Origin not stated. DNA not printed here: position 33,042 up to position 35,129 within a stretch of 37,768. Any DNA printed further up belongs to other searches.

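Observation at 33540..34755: About 400-aa hydrophilic domain inserted into a periplasmic loop of cytochrome oxidase subunit III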

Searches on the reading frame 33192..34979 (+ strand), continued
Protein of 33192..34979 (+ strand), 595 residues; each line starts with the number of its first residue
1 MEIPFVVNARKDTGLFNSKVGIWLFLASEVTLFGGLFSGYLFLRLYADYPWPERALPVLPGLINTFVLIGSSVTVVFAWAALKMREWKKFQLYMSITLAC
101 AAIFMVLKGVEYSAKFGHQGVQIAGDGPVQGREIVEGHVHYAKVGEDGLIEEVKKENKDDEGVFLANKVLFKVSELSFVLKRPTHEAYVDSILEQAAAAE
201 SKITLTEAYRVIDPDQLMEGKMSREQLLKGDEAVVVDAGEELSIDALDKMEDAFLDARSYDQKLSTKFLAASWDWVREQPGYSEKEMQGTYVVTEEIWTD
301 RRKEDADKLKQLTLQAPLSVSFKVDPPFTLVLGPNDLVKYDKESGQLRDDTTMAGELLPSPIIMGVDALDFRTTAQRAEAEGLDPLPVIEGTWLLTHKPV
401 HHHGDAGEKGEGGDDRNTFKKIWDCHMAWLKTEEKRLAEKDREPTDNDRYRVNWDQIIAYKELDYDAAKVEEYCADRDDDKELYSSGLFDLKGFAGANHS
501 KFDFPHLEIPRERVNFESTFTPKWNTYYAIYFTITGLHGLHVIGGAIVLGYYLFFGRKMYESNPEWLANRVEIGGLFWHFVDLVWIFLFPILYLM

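Call 19: predict_structure(alignment_id=A1)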
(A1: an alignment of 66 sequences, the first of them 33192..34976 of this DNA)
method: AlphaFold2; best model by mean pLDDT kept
length: 595 residues; sequences in the alignment: 66
mean_pLDDT: 83.6   pTM: 0.75
mean pLDDT of the five models: 83.6, 82.4, 81.4, 81.4, 80.2
residues with pLDDT >= 90: 280; 70-90: 207; 50-70: 82; < 50: 26
segments of 3 or more residues with pLDDT < 50: 1-13, 401-403, 405-407, 409-411, 522-524
pLDDT, mean of each block of 10 residues (from residue 1): 36 54 70 69 62 59 79 87 88 93 87 79 84 88 88 90 92 97 94 95 97 92 91 95 97 96 94 85 66 83 91 94 97 92 95 95 92 92 94 86 47 77 96 93 91 91 92 78 73 74 89 79 55 78 89 87 86 83 74 64
secondary structure, 60 per line:
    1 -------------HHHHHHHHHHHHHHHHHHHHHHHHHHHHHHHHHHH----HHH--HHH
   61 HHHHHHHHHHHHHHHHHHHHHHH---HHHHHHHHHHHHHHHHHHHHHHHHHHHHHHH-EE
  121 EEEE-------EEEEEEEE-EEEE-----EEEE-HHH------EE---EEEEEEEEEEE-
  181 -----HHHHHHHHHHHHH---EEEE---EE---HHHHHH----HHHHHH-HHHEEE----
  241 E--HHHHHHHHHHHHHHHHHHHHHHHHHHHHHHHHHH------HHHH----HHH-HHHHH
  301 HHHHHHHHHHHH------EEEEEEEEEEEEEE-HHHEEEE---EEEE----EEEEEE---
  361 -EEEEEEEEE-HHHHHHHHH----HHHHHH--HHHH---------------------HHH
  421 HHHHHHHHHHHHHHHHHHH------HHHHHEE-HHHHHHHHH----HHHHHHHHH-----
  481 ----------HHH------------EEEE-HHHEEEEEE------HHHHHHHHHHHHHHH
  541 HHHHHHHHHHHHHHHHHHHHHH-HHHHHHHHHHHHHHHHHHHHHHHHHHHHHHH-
elements in order: H14-48 H58-83 H87-117 E119-124 E132-139 E141-144 E150-153 E169-179 H186-198 E202-205 H214-219 H224-229 E234-236 H244-277 H284-287 H296-312 E319-332 E337-340 E344-347 E352-357 E362-370 H372-380 H385-390 H393-396 H418-439 H446-450 H454-462 H467-475 E506-509 E514-519 H526-562 H564-594

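Call 41: fold_search(model_id=the predicted structure, library=pdb)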
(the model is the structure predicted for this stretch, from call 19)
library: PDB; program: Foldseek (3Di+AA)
matches with E <= 10: 328; with E <= 0.001: 0
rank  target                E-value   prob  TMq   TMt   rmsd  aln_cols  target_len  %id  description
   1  8zo8_C3               1.3e-02  0.99  0.12  0.23   6.0       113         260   28  Respirasome open state 3 in presence of metformin (SC-MetO3) (released 2025-11-19)
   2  7xma_C                1.5e-02  0.99  0.12  0.23   5.9       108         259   25  Crystal structure of Bovine heart cytochrome c oxidase, apo structure with DMSO (released 2022-12-21)
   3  6jy3_C                1.8e-02  0.99  0.12  0.23   6.2       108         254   26  Monomeric Form of Bovine Heart Cytochrome c Oxidase in the Fully Oxidized State (released 2019-09-18)
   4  7ate_C                1.8e-02  0.99  0.12  0.23   6.1       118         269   24  Cytochrome c oxidase structure in P-state (released 2021-12-01)
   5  6hu9_c                2.0e-02  0.99  0.11  0.22   6.8       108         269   28  III2-IV2 mitochondrial respiratory supercomplex from S. cerevisiae (released 2018-12-26)
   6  1v54_C                2.0e-02  0.99  0.12  0.22   6.2       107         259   29  Bovine heart cytochrome c oxidase at the fully oxidized state (released 2003-12-23)
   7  6wti_C                2.1e-02  0.99  0.13  0.33   5.9       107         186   22  The Cryo-EM structure of the ubiquinol oxidase from Escherichia coli (released 2021-01-20)
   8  7coh_C                2.2e-02  0.99  0.12  0.23   6.0       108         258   27  Dimeric Form of Bovine Heart Cytochrome c Oxidase in the Fully Oxidized State (released 2021-04-07)
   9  1occ_C                2.6e-02  0.98  0.12  0.22   6.2       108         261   29  STRUCTURE OF BOVINE HEART CYTOCHROME C OXIDASE AT THE FULLY OXIDIZED STATE (released 1996-12-07)
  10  2ybb_N                2.6e-02  0.98  0.12  0.22   6.2       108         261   29  Fitted model for bovine mitochondrial supercomplex I1III2IV1 by single particle cryo-EM (EMD-1876) (released 2011-10-19)
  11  7xmc_C                2.9e-02  0.99  0.12  0.34   5.8       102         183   22  Cryo-EM structure of Cytochrome bo3 from Escherichia coli, apo structure with DMSO (released 2022-12-21)
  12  8qqk_C                3.3e-02  0.97  0.12  0.29   9.4       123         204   20  Cryo-EM structure of E. coli cytochrome bo3 quinol oxidase assembled in peptidiscs (released 2024-04-24)
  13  9fks_i                3.4e-02  0.97  0.12  0.22   6.2       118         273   24  Respiratory supercomplex CIII2-CIV2 from alphaproteobacterium (released 2025-12-17)
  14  5j4z_BC               5.1e-02  0.94  0.12  0.23   6.2       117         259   26  Architecture of tight respirasome (released 2016-09-21)
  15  9i6f_C                5.7e-02  0.95  0.12  0.22   6.5       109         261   26  Cryo-EM structure of HIGD2A bound complex IV (released 2025-12-03)
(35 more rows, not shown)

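Call 66: find_encoding_contigs(protein=P0070, flank=10000, max_places=1)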
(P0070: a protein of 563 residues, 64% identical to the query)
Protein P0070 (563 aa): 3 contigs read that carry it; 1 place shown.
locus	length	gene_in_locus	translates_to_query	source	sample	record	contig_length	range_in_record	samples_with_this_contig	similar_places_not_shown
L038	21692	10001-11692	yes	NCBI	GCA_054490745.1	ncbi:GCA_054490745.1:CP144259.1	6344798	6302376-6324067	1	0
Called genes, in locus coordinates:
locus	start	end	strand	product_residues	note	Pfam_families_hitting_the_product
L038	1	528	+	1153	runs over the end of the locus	PF13183:Fer4_8 (faint), PF12838:Fer4_7 (weak), PF13237:Fer4_10 (faint), PF13247:Fer4_11 (faint)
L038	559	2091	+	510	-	PF03916:NrfD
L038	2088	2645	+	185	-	PF11821:ActD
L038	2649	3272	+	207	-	PF00034:Cytochrom_C (weak), PF13442:Cytochrome_CBB3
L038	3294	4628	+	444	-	-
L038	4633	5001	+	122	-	-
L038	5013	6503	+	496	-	PF00115:COX1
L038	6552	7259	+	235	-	PF02433:FixO (faint)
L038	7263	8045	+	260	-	PF00034:Cytochrom_C, PF13442:Cytochrome_CBB3 (faint)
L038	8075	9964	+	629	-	PF00115:COX1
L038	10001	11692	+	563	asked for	PF00510:COX3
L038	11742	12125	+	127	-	PF03626:COX4_pro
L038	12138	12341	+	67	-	-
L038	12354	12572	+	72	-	-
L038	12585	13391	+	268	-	PF00116:COX2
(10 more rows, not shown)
